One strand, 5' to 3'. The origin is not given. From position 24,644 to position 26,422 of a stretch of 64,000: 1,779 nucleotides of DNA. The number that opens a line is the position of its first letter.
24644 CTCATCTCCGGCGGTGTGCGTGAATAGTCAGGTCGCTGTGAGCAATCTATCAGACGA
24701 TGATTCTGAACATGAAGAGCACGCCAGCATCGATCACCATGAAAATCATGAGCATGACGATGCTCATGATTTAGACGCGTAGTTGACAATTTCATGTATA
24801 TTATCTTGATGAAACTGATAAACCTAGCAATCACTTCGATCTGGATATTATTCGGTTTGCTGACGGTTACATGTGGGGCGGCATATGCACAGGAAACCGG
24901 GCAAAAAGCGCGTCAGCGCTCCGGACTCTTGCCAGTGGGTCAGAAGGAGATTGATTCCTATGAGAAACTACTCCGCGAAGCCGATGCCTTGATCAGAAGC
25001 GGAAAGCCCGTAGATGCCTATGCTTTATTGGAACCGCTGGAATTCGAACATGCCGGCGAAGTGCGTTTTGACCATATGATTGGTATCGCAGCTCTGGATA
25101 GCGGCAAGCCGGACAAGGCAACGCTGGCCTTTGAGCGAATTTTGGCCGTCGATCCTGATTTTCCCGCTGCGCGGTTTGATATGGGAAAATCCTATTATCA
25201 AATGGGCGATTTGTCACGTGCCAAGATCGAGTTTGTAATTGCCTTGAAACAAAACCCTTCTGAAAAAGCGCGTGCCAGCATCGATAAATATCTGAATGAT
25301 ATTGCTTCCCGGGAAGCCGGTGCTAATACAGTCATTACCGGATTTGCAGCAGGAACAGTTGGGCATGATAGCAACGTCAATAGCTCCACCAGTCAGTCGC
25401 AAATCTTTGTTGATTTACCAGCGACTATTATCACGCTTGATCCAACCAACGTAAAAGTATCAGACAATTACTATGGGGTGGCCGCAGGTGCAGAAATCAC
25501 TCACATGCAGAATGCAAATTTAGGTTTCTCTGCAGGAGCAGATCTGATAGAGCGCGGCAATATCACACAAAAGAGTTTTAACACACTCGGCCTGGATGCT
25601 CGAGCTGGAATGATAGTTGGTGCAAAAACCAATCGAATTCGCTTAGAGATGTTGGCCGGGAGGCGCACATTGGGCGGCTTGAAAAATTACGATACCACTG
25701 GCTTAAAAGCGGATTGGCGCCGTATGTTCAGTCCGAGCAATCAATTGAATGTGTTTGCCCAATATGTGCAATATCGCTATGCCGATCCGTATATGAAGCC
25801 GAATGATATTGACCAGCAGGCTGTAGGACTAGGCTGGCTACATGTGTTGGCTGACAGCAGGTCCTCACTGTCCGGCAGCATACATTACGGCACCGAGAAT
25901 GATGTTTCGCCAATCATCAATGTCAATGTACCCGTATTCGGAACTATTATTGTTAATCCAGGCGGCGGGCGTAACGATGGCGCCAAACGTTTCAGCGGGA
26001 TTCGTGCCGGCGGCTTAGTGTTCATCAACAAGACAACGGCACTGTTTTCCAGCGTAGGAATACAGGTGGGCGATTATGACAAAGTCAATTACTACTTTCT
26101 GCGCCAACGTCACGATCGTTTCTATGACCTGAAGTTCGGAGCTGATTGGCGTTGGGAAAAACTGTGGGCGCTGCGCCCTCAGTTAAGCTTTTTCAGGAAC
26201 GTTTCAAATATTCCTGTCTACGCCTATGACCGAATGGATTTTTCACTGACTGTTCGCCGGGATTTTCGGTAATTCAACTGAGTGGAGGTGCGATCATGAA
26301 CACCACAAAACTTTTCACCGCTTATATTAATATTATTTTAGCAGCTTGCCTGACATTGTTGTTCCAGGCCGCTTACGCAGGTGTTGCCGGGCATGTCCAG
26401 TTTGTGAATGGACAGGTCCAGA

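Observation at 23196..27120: Orphan three-gene envelope module: beta-helix lipoprotein, Slam/T11SS-like TPR-barrel and secreted FecR-domain protein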

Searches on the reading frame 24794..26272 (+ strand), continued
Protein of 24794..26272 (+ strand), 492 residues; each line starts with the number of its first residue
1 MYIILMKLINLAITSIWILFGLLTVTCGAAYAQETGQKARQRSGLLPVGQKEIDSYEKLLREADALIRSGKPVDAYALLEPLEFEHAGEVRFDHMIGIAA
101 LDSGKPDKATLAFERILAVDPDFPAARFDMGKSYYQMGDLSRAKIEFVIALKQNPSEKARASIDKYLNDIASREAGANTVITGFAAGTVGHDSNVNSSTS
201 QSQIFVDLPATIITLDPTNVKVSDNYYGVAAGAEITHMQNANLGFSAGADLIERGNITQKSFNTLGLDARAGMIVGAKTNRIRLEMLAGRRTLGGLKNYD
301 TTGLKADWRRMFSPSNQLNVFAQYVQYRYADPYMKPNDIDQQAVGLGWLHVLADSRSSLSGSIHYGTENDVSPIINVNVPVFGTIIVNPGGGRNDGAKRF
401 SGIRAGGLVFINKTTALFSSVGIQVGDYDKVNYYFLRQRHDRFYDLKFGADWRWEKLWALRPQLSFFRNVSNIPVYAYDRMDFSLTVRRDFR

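Call 93: search_protein_families(library=pfam, alignment_id=A4, max_evalue=0.001)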
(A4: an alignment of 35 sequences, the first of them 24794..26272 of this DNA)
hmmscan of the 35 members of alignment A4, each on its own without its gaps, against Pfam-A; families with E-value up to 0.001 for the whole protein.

A. member 1, window:24794-26272:+ (492 aa): 8 families
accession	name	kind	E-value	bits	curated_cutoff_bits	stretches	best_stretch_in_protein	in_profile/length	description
PF14559.12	TPR_19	-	1.1e-09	38.9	25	1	100-157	1-58/68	Tetratricopeptide repeat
PF07719.23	TPR_2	-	2.1e-08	34.1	27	0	125-156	2-33/34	Tetratricopeptide repeat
PF13371.12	TPR_9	-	5.8e-07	29.9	35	1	99-166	4-71/73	Tetratricopeptide repeat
PF13432.12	TPR_16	-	1.1e-06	29.3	32.7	1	95-143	2-50/65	Tetratricopeptide repeat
PF04575.19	SlipAM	-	1.7e-06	28.2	22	1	189-491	9-288/288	Surface lipoprotein assembly modifier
PF13428.12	TPR_14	-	2.9e-06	27.8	23.5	0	97-132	8-43/44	Tetratricopeptide repeat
PF00515.34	TPR_1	-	2.1e-05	24.6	27.8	0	96-123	7-34/34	Tetratricopeptide repeat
PF16918.11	PknG_TPR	-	0.00072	18.9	27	0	49-121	87-159/340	Protein kinase G tetratricopeptide repeat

B. families by the number of members that match (of 35 scanned): 21 families
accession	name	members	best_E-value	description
PF14559.12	TPR_19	35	1.7e-14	Tetratricopeptide repeat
PF13432.12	TPR_16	35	1.6e-10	Tetratricopeptide repeat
PF13371.12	TPR_9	33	9.9e-10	Tetratricopeptide repeat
PF07719.23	TPR_2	32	1e-09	Tetratricopeptide repeat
PF13428.12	TPR_14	27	3e-08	Tetratricopeptide repeat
PF04575.19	SlipAM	25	6.2e-15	Surface lipoprotein assembly modifier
PF13181.12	TPR_8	23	1.6e-07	Tetratricopeptide repeat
PF00515.34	TPR_1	21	3.9e-09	Tetratricopeptide repeat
PF16918.11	PknG_TPR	14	3.3e-09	Protein kinase G tetratricopeptide repeat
PF13174.12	TPR_6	13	1e-07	Tetratricopeptide repeat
PF12895.13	ANAPC3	13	3.4e-06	Anaphase-promoting complex, cyclosome, subunit 3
PF13431.12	TPR_17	11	8.9e-06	Tetratricopeptide repeat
PF10082.15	BBP2_2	7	1.6e-07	Putative beta-barrel porin 2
PF07721.20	TPR_4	6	1.9e-06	Tetratricopeptide repeat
PF13505.12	OMP_b-brl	5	8.7e-07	Outer membrane protein beta-barrel domain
PF24575.1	TPR_Slam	4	0.00025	Surface lipoprotein assembly modifier, N-terminal TPR repeats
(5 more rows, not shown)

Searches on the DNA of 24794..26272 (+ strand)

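Call 63: search_rna_families(sources=[L001, L003, L005, L007, L008, L009, L010, L011, L013, L014, L015], threshold=gathering)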
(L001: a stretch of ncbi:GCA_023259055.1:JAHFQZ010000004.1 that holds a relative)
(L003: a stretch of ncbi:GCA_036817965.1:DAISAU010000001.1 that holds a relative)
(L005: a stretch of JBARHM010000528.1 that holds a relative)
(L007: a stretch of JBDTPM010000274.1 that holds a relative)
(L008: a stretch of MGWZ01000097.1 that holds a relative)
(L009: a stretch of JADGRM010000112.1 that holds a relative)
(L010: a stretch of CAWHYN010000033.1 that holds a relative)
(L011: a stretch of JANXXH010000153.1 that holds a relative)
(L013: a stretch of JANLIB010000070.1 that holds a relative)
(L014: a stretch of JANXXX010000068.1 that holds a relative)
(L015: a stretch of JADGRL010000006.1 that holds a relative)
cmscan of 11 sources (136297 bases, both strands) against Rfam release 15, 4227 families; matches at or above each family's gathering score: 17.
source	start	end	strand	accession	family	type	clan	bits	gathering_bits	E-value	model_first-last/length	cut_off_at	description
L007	4181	4261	+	RF01051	c-di-GMP-I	Cis-reg; riboswitch;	CL00126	72.8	35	5.1e-12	1-87/87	no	c-di-GMP-I riboswitch aptamer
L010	4264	4344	+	RF01051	c-di-GMP-I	Cis-reg; riboswitch;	CL00126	72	35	7.9e-12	1-87/87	no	c-di-GMP-I riboswitch aptamer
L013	4183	4263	+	RF01051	c-di-GMP-I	Cis-reg; riboswitch;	CL00126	71.5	35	1e-11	1-87/87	no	c-di-GMP-I riboswitch aptamer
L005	300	380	+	RF01051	c-di-GMP-I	Cis-reg; riboswitch;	CL00126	70.4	35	1.9e-11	1-87/87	no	c-di-GMP-I riboswitch aptamer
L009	2949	3029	+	RF01051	c-di-GMP-I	Cis-reg; riboswitch;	CL00126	70.1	35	2.3e-11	1-87/87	no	c-di-GMP-I riboswitch aptamer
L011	4269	4349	+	RF01051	c-di-GMP-I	Cis-reg; riboswitch;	CL00126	69.2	35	3.7e-11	1-87/87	no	c-di-GMP-I riboswitch aptamer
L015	4265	4345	+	RF01051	c-di-GMP-I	Cis-reg; riboswitch;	CL00126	69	35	4.1e-11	1-87/87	no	c-di-GMP-I riboswitch aptamer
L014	4261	4341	+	RF01051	c-di-GMP-I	Cis-reg; riboswitch;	CL00126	67.9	35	7.7e-11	1-87/87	no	c-di-GMP-I riboswitch aptamer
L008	4038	4118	+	RF01051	c-di-GMP-I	Cis-reg; riboswitch;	CL00126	66.9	35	1.4e-10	1-87/87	no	c-di-GMP-I riboswitch aptamer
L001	5288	5368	+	RF01051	c-di-GMP-I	Cis-reg; riboswitch;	CL00126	66.1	35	2.1e-10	1-87/87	no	c-di-GMP-I riboswitch aptamer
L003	5332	5412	+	RF01051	c-di-GMP-I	Cis-reg; riboswitch;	CL00126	61.8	35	2.4e-09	1-87/87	no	c-di-GMP-I riboswitch aptamer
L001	12757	12840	-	RF00005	tRNA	Gene; tRNA;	CL00001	61.5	29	1.5e-10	1-71/71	no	tRNA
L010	11881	11964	-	RF00005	tRNA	Gene; tRNA;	CL00001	56.9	29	2.6e-09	1-71/71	no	tRNA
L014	11666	11749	-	RF00005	tRNA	Gene; tRNA;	CL00001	53.7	29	2.1e-08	1-71/71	no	tRNA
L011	11719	11802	-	RF00005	tRNA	Gene; tRNA;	CL00001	53.5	29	2.4e-08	1-71/71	no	tRNA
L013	12062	12145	-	RF00005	tRNA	Gene; tRNA;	CL00001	53.5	29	2.4e-08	1-71/71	no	tRNA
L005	7824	7906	-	RF00005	tRNA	Gene; tRNA;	CL00001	44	29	9.3e-06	1-71/71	no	tRNA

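Call 64: search_rna_families(sources=[L022, L029, L034, L040, L045, L062, L063, L067, L071, L076, L078], threshold=gathering)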
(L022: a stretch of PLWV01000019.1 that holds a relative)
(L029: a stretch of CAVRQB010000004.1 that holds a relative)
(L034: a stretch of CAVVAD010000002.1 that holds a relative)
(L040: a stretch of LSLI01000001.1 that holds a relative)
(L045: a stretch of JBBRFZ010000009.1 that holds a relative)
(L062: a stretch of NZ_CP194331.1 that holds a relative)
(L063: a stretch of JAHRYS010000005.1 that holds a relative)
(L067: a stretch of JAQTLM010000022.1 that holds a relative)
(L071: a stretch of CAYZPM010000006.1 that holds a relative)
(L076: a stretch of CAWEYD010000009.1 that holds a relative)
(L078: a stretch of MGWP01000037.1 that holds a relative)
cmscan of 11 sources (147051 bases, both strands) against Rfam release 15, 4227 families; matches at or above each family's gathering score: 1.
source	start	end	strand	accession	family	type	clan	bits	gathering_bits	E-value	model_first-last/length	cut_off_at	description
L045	12052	12135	-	RF00005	tRNA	Gene; tRNA;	CL00001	53.5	29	2.5e-08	1-71/71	no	tRNA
